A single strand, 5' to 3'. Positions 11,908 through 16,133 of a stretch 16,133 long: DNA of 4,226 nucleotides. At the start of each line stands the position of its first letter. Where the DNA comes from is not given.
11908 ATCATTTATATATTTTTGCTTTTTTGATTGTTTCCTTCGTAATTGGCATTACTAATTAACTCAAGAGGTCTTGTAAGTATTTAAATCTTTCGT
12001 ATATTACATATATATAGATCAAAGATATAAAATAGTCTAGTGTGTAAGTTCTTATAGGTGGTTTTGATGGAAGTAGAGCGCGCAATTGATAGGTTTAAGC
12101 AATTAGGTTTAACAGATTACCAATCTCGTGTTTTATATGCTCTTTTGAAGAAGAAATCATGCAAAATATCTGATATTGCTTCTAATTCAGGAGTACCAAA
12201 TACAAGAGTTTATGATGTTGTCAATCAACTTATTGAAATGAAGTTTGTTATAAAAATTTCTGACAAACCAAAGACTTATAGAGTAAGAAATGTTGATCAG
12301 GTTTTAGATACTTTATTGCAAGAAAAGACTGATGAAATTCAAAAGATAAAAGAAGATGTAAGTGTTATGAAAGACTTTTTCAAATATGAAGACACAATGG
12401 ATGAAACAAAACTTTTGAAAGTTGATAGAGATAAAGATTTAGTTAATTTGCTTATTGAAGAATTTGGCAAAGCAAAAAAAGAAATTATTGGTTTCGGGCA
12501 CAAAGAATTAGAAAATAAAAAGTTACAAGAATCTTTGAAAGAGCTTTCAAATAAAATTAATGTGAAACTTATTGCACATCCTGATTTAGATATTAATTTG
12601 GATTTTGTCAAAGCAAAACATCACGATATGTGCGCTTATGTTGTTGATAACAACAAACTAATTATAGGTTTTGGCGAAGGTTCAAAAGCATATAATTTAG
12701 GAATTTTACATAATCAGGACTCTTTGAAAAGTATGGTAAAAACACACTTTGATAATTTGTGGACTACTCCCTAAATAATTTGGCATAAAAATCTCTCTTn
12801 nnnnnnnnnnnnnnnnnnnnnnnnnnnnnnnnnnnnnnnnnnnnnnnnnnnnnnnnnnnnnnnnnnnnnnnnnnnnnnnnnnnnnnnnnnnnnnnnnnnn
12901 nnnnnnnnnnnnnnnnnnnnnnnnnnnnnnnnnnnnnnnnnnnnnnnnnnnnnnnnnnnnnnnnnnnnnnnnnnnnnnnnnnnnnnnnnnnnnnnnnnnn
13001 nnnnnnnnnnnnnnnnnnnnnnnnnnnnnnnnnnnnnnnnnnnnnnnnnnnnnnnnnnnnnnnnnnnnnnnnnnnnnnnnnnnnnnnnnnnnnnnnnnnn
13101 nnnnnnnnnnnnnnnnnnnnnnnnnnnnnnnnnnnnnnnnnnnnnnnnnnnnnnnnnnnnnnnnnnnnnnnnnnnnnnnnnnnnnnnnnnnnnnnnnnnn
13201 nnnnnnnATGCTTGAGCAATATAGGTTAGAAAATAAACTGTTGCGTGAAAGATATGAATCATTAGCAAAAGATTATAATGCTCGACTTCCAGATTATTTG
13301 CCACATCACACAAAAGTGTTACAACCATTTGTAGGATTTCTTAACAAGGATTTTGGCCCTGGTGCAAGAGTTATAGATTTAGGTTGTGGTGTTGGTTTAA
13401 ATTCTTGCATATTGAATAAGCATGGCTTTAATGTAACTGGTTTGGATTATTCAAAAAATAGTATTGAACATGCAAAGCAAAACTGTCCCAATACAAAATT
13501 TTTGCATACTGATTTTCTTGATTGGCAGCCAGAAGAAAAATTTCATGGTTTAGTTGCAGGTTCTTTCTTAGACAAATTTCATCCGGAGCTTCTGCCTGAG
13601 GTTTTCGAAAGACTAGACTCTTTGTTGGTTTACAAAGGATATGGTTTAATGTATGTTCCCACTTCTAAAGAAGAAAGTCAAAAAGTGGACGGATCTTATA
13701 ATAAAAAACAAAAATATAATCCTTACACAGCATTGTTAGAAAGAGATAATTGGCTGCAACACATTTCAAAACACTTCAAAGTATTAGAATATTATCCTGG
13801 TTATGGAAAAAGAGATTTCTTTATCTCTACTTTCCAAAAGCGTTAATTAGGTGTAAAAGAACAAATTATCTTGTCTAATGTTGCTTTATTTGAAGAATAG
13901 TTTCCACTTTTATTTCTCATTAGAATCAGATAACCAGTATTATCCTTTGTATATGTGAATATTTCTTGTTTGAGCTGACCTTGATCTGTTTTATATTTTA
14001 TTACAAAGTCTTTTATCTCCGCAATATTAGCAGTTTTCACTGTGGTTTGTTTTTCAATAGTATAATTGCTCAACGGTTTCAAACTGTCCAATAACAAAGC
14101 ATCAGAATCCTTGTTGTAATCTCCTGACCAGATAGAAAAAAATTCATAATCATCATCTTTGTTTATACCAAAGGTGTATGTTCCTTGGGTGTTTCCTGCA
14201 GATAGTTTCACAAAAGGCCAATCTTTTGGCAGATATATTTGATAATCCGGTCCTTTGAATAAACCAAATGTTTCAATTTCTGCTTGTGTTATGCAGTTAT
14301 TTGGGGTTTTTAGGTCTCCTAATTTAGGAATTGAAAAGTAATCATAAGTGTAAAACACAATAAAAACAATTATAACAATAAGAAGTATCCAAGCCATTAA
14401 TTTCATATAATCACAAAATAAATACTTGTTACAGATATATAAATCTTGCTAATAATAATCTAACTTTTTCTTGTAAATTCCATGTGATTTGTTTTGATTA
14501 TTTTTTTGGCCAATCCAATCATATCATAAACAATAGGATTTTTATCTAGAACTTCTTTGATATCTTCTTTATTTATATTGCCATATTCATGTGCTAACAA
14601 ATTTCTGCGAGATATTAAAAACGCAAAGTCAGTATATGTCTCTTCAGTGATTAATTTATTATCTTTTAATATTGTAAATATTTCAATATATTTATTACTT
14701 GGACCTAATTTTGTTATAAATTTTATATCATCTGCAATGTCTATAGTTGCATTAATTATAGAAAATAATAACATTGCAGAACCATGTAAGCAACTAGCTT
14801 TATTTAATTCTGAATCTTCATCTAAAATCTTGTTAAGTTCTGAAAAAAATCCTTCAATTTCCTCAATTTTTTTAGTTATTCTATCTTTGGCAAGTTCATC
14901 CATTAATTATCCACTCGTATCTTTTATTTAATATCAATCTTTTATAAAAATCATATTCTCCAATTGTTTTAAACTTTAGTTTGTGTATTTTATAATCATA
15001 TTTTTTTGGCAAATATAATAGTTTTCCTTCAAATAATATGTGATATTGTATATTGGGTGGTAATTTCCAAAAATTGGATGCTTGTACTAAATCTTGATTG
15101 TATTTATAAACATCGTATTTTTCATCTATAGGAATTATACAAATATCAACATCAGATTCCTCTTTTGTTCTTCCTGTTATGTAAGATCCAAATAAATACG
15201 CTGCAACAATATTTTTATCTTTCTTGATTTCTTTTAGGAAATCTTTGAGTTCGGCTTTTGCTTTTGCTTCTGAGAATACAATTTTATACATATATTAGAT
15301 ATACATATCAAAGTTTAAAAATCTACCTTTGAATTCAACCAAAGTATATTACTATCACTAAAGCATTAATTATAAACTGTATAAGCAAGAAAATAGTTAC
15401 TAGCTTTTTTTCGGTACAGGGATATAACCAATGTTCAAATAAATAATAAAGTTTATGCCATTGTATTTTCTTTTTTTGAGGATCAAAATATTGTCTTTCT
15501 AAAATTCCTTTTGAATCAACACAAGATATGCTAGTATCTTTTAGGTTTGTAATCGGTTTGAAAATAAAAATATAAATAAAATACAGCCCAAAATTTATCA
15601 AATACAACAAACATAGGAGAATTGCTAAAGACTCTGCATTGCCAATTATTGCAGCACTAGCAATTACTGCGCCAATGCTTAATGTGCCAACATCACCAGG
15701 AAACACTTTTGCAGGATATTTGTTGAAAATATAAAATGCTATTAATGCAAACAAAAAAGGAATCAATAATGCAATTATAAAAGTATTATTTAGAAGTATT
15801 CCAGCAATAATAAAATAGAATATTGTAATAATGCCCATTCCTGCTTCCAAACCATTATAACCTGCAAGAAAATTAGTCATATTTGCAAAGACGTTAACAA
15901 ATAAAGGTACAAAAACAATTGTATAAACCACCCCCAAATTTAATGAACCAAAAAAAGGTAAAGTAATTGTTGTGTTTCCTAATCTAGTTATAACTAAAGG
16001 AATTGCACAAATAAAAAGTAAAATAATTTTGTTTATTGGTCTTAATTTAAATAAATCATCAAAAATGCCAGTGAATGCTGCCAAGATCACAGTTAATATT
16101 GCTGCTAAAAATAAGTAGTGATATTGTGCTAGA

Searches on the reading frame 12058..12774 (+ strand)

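Call 46: search_protein_families(library=pfam, proteins=[window:12058-12774:+], max_evalue=0.01)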
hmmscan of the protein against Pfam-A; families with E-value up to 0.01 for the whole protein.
window:12058-12774:+ (238 aa): 2 families
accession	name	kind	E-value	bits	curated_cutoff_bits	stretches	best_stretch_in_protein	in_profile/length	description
PF01978.25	TrmB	-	1.3e-16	60.6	25.6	1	14-76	2-64/68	Sugar-specific transcriptional regulator TrmB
PF02319.26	E2F_TDP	-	0.0045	17.1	25.7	0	26-69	12-58/65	E2F/DP family winged-helix DNA-binding domain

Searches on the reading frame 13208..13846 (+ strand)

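Call 46: search_protein_families(library=pfam, proteins=[window:13208-13846:+], max_evalue=0.01)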
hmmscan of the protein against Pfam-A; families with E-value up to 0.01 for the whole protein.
window:13208-13846:+ (212 aa): 12 families
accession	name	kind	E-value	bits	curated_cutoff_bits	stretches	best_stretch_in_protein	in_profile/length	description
PF13649.12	Methyltransf_25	-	1.3e-12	48.7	27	1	55-142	1-95/97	Methyltransferase domain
PF13489.12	Methyltransf_23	-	5e-09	36.5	27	1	38-153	9-121/164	Methyltransferase domain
PF08241.18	Methyltransf_11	-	1.1e-08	36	21.2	1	57-124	2-73/95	Methyltransferase domain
PF13847.12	Methyltransf_31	-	1.1e-08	35.3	27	1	52-117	4-80/145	Methyltransferase domain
PF08242.18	Methyltransf_12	-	4.4e-08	34.2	30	1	56-140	1-92/98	Methyltransferase domain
PF03848.20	TehB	-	7.2e-08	32.5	20.4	1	53-150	32-134/193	Tellurite resistance protein TehB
PF02353.26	CMAS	-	3.1e-06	27.2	27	1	49-160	60-176/273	Mycolic acid cyclopropane synthetase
PF05175.20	MTS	-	4.6e-05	23.5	23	1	51-104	31-91/170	Methyltransferase small domain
PF01728.25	FtsJ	-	0.0012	19.2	24.1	1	49-114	19-86/181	FtsJ-like methyltransferase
PF00398.26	RrnaAD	-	0.0021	17.6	24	1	51-120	30-107/263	Ribosomal RNA adenine dimethylase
PF06325.19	PrmA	-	0.0039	17.2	22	1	45-100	155-211/296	Ribosomal protein L11 methyltransferase (PrmA)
PF13679.12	Methyltransf_32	-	0.0085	16.5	27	0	51-103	25-84/143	Methyltransferase domain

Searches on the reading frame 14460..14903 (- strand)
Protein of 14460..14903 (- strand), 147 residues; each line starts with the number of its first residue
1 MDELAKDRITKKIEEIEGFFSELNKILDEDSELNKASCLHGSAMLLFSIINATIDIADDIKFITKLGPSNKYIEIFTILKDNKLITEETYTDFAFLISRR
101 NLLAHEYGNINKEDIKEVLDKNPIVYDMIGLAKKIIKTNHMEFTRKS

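Call 46: search_protein_families(library=pfam, proteins=[window:14460-14903:-], max_evalue=0.01)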
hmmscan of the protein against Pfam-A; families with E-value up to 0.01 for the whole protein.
window:14460-14903:- (147 aa): 1 family
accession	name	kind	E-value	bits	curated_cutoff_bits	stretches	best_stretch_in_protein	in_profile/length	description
PF01934.22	HepT-like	-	2e-14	53.8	23.5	1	34-121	22-108/120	Ribonuclease HepT-like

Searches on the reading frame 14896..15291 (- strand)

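Call 46: search_protein_families(library=pfam, proteins=[window:14896-15291:-], max_evalue=0.01)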
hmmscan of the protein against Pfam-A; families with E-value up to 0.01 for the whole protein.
window:14896-15291:- (131 aa): 3 families
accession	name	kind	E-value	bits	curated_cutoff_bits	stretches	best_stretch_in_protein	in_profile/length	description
PF18765.7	Polbeta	-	5.8e-13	49.3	26.9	1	21-94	6-89/93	Polymerase beta, Nucleotidyltransferase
PF01909.29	NTP_transf_2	-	2.3e-10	41.2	21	1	16-91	2-77/93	Nucleotidyltransferase domain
PF22600.2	MTPAP-like_central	-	2.1e-05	25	27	1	11-60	25-71/139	Poly(A) RNA polymerase, mitochondrial-like, central palm domain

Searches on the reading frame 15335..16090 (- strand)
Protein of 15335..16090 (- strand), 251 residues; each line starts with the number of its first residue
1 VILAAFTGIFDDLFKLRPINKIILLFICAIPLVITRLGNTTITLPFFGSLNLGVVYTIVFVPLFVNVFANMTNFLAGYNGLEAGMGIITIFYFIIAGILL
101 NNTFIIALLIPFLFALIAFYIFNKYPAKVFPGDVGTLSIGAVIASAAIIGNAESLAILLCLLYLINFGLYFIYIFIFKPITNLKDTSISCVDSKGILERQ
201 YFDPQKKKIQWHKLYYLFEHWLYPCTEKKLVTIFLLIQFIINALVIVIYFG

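Call 46: search_protein_families(library=pfam, proteins=[window:15335-16090:-], max_evalue=0.01)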
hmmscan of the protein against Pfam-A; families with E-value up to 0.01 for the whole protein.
window:15335-16090:- (251 aa): 1 family
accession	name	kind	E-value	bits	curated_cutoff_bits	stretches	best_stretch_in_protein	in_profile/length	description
PF00953.26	Glycos_transf_4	-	3.4e-32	112.1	27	1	2-150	9-159/160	Glycosyl transferase family 4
